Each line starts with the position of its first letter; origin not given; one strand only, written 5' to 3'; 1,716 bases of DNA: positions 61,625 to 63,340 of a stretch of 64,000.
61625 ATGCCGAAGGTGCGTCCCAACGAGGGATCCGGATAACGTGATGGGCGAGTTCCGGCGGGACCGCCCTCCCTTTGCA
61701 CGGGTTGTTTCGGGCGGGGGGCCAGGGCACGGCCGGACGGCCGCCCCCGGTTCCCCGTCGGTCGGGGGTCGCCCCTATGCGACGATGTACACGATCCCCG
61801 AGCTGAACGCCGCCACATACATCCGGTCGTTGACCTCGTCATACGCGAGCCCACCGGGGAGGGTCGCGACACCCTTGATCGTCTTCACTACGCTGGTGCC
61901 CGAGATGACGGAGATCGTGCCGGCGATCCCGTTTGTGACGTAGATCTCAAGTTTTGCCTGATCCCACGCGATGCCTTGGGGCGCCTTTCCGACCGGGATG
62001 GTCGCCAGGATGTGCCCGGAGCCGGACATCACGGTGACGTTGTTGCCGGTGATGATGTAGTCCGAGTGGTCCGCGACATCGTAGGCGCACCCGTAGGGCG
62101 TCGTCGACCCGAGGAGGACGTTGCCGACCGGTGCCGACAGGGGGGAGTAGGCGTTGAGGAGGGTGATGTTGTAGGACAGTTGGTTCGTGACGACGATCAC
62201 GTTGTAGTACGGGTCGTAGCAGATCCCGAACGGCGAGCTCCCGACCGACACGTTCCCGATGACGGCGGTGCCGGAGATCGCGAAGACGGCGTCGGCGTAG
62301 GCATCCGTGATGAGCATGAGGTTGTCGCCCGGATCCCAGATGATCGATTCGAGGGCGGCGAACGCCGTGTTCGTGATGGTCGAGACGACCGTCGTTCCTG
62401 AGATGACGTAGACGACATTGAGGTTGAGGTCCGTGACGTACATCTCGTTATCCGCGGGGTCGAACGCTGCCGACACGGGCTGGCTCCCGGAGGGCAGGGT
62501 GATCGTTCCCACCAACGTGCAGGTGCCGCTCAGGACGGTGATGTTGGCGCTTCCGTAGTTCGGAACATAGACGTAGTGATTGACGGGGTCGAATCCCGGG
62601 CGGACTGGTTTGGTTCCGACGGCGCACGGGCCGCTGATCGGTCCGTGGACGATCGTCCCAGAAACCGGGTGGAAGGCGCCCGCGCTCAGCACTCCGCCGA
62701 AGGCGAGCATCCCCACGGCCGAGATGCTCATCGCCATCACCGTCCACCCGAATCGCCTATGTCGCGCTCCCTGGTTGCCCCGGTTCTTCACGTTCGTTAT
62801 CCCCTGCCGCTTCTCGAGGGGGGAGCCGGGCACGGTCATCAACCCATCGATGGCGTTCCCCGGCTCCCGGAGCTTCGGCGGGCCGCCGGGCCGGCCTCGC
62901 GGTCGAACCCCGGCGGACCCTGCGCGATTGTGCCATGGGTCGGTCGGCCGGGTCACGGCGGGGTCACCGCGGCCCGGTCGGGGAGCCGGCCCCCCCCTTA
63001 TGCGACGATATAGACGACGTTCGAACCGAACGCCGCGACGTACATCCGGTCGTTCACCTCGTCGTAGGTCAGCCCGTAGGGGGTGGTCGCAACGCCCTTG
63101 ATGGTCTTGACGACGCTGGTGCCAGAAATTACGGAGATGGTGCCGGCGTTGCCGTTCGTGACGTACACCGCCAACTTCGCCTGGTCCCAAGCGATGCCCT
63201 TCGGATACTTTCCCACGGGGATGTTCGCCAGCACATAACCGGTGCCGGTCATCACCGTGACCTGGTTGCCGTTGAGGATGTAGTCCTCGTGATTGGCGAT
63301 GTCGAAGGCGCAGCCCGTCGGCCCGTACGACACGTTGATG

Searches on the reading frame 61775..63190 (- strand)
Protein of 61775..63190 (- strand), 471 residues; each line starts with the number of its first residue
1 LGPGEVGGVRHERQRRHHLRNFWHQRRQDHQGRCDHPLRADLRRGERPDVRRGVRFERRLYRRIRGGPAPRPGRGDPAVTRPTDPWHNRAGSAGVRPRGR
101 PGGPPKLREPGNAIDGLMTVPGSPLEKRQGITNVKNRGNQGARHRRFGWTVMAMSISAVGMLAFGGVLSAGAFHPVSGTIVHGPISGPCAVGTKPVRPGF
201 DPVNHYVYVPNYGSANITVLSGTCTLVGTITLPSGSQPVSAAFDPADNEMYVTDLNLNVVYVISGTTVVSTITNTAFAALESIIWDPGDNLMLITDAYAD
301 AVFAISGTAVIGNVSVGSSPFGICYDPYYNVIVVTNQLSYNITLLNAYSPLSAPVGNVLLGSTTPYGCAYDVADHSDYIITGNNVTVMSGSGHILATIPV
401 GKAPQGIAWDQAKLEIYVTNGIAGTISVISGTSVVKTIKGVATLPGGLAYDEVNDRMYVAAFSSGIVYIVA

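Call 6: search_protein_families(library=pfam, proteins=[window:61775-63190:-], max_evalue=0.1)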
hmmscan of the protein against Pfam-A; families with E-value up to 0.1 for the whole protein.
window:61775-63190:- (471 aa): 2 families
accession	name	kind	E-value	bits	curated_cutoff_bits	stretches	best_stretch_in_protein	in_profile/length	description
PF08450.18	SGL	-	0.013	15.5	26.3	0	204-253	194-243/246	SMP-30/Gluconolactonase/LRE-like region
PF01731.26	Arylesterase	-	0.022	15.4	21.3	0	306-343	42-79/86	Arylesterase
